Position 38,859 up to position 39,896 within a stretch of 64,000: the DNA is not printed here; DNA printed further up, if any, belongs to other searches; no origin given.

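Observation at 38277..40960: Fusion of glucosamine-6-phosphate deaminase (NagB) with a PIG-L/LmbE-type deacetylase, followed by a six-hairpin glycosidase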

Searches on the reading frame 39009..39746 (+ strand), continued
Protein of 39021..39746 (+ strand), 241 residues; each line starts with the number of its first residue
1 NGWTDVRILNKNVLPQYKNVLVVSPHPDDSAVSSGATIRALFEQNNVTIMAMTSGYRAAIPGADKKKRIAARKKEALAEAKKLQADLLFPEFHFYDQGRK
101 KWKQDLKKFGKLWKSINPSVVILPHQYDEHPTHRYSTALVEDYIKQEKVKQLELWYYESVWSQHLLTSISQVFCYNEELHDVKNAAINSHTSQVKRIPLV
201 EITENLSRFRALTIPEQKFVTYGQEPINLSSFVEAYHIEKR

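Call 68: find_related_loci(query=A4, collection=metagenome_contigs, flank=10000)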
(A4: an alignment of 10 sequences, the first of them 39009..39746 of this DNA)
Query A4 (245 aa) in metagenome_contigs; peptide patterns used: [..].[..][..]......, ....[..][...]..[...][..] (x = any residue, [..] = any of these).
600 stretches matched a pattern (row limit reached: there are more); 378 encode a relative of the query (tblastn E <= 1e-3); the best 80 are kept; 80 distinct loci.
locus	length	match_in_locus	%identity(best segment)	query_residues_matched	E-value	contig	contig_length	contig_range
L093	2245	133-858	50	3-244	3e-85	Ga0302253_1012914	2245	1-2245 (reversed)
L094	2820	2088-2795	37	7-243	6e-48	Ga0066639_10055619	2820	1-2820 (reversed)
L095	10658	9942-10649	37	9-242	8e-45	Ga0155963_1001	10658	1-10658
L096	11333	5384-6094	32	8-244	9e-44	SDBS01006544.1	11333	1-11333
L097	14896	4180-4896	35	9-242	4e-43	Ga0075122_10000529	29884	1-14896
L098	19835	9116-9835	35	12-245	5e-43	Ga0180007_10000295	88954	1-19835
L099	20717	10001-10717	33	9-242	8e-42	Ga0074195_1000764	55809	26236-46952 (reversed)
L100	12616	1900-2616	32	9-242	1e-41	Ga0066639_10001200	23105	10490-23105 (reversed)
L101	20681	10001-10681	35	18-242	8e-41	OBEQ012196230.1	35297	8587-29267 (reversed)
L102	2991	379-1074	35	9-244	1e-40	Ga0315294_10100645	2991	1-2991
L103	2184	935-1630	34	11-243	3e-40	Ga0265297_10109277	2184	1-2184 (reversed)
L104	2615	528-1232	32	12-243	4e-40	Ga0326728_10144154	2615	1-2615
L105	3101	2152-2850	34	12-244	2e-40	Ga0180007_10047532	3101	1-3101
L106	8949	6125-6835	33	8-244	2e-39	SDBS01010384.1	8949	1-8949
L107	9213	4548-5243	33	12-240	1e-39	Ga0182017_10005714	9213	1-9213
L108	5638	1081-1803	35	9-244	3e-39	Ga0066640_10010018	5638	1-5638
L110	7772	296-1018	32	6-241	4e-39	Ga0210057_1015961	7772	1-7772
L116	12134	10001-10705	31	12-243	7e-38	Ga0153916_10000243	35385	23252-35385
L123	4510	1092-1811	30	7-243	7e-37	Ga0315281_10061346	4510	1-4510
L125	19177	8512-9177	37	9-228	4e-36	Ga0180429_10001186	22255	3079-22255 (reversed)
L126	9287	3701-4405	31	12-243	4e-36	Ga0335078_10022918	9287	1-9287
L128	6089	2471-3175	29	12-243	3e-34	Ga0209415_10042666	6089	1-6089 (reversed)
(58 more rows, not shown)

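Call 71: search_protein_families(library=pfam, proteins=[L097:5605-6795:+, L108:4267-5085:+, L097:5069-5500:+, L110:6688-7428:+, L123:1915-3117:+, L126:3-1868:-, L128:3674-5209:+, L116:5107-7302:+, L107:6944-7735:+, L101:12025-13836:+], max_evalue=0.0001)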
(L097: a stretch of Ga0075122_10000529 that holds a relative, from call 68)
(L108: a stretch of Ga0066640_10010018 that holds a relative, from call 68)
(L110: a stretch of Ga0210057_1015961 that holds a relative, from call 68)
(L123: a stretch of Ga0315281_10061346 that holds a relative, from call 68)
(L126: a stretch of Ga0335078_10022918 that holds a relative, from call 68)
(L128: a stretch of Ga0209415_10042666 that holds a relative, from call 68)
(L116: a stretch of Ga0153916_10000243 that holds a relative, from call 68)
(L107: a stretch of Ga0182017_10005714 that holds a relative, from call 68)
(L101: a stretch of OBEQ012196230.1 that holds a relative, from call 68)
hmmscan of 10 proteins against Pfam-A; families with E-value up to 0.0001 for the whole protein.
L097:5605-6795:+ (396 aa): 3 families
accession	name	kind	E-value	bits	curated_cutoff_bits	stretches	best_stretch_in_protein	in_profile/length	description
PF00009.33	GTP_EFTU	-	6.1e-64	215.5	26.5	1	9-203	1-187/188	Elongation factor Tu GTP binding domain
PF03143.23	GTP_EFTU_D3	-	3.8e-38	130.5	27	1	301-394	2-105/106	Elongation factor Tu C-terminal domain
PF03144.31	GTP_EFTU_D2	-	1.7e-20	73.7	30.3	1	227-295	1-72/73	Elongation factor Tu domain 2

L108:4267-5085:+ (272 aa): 1 family
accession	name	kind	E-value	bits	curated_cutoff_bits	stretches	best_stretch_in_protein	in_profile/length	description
PF00297.29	Ribosomal_L3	-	2.7e-14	53.4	22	1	137-218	211-290/369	Ribosomal protein L3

L097:5069-5500:+ (143 aa): 0 families

L110:6688-7428:+ (246 aa): 2 families
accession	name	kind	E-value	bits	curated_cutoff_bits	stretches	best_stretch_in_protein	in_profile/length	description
PF00189.25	Ribosomal_S3_C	-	2.6e-32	111.6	34.1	1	125-207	1-83/83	Ribosomal protein S3, C-terminal domain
PF07650.23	KH_2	-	2.2e-13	50.3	22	1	39-114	2-76/78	KH domain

L123:1915-3117:+ (400 aa): 0 families

L126:3-1868:- (622 aa): 0 families

L128:3674-5209:+ (511 aa): 2 families
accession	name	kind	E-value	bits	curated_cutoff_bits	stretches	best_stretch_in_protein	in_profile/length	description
PF00109.32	ketoacyl-synt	-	4.2e-58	197.4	20.8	1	95-346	2-252/252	Beta-ketoacyl synthase, N-terminal domain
PF02801.28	Ketoacyl-synt_C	-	1.1e-34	119.4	20.8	1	354-468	1-119/119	Beta-ketoacyl synthase, C-terminal domain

L116:5107-7302:+ (731 aa): 6 families
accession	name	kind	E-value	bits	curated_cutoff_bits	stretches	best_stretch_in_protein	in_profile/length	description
PF00580.27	UvrD-helicase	-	7.1e-82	275.6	23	1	36-293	1-270/271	UvrD/REP helicase N-terminal domain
PF13361.12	UvrD_C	-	1.3e-65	222.6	25.6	2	299-447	1-154/350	UvrD-like helicase C-terminal domain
PF13245.12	AAA_19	-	5.8e-25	88.5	25.1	1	40-279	1-134/134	AAA domain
PF13538.12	UvrD_C_2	-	1.5e-10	41.2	27.4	1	576-634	2-51/52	UvrD-like helicase C-terminal domain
PF01443.25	Viral_helicase1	-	2.5e-08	34.5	21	0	574-634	175-226/228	Viral superfamily 1 RNA helicase core domain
PF13604.12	AAA_30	-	3e-06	27.5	27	0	36-99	2-65/191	AAA domain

L107:6944-7735:+ (263 aa): 2 families
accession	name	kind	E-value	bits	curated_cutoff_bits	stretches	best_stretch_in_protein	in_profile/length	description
PF21982.2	RecX_HTH1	-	9.8e-09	35.5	26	1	120-159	1-40/40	RecX, first three-helix domain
PF02631.22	RecX_HTH2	-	4.1e-08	33.7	26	1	166-206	1-41/42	RecX, second three-helix domain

L101:12025-13836:+ (603 aa): 1 family
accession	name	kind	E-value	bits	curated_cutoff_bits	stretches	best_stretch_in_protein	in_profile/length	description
PF00474.23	SSF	-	5.8e-38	131.3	22.8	1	52-446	1-396/406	Sodium:solute symporter family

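Call 73: search_protein_families(library=pfam, proteins=[L101:7252-9084:-, L101:13569-15494:+, L101:15521-17530:+, L101:6189-7148:+, L095:770-2278:+, L095:2271-3158:+, L125:4485-5798:+, L125:6096-6800:+, L125:6797-7657:+, L125:11419-14124:+], max_evalue=0.0001)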
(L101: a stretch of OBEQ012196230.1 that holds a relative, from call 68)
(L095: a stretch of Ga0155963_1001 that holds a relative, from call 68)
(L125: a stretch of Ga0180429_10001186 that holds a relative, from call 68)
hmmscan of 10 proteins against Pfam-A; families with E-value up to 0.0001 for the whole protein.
L101:7252-9084:- (610 aa): 0 families

L101:13569-15494:+ (641 aa): 0 families

L101:15521-17530:+ (669 aa): 5 families
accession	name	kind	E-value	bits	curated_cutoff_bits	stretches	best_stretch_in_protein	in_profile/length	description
PF00534.26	Glycos_transf_1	-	9.4e-28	97.3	26.4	1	254-399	7-134/172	Glycosyl transferases group 1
PF13692.12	Glyco_trans_1_4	-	1.5e-21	77.6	27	1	263-397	2-116/142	Glycosyl transferases group 1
PF20706.3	GT4-conflict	-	1.5e-11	44.3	26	1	256-442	189-361/385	Family 4 Glycosyltransferase in conflict systems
PF13439.12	Glyco_transf_4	-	1.4e-10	41.9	28.5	1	114-234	42-168/170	Glycosyltransferase Family 4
PF13579.12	Glyco_trans_4_4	-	3.7e-06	27.8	29.7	1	36-231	6-158/158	Glycosyl transferase 4-like domain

L101:6189-7148:+ (319 aa): 1 family
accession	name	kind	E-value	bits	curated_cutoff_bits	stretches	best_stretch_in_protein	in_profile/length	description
PF01261.30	AP_endonuc_2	-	3.3e-49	168.3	31.1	1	60-301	6-232/249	Xylose isomerase-like TIM barrel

L095:770-2278:+ (502 aa): 2 families
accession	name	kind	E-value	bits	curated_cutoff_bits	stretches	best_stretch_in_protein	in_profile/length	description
PF00171.27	Aldedh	-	2.6e-161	537.7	23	1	53-499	3-458/461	Aldehyde dehydrogenase family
PF05893.19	LuxC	-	2.6e-05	23.8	21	1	168-351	85-273/401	Acyl-CoA reductase (LuxC)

L095:2271-3158:+ (295 aa): 1 family
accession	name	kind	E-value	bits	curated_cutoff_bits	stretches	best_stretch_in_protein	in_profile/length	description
PF00171.27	Aldedh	-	6.4e-52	177.1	23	1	25-259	5-233/461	Aldehyde dehydrogenase family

L125:4485-5798:+ (437 aa): 2 families
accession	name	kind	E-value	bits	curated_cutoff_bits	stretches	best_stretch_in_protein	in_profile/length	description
PF13635.12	DUF4143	-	4.5e-34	117.9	28.1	1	227-378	2-159/160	Domain of unknown function (DUF4143)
PF13173.12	AAA_14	-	6.9e-23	81.5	27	1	52-175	3-128/129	AAA domain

L125:6096-6800:+ (234 aa): 0 families

L125:6797-7657:+ (286 aa): 1 family
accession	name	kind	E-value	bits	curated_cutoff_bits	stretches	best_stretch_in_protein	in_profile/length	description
PF08843.17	AbiEii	-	5e-32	112.2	22.5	1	33-260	2-229/238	Nucleotidyl transferase AbiEii toxin, Type IV TA system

L125:11419-14124:+ (901 aa): 3 families
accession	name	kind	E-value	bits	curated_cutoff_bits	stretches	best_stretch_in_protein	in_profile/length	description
PF03176.21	MMPL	-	7.3e-40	137.4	20.5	2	258-475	107-329/333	MMPL family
PF02355.23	SecD_SecF_C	-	8.8e-08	32.2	20.5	1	745-844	29-125/189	Protein export membrane protein SecD/SecF, C-terminal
PF12349.14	Sterol-sensing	-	1.2e-05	25.7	22.3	1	324-458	11-145/153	Sterol-sensing domain of SREBP cleavage-activation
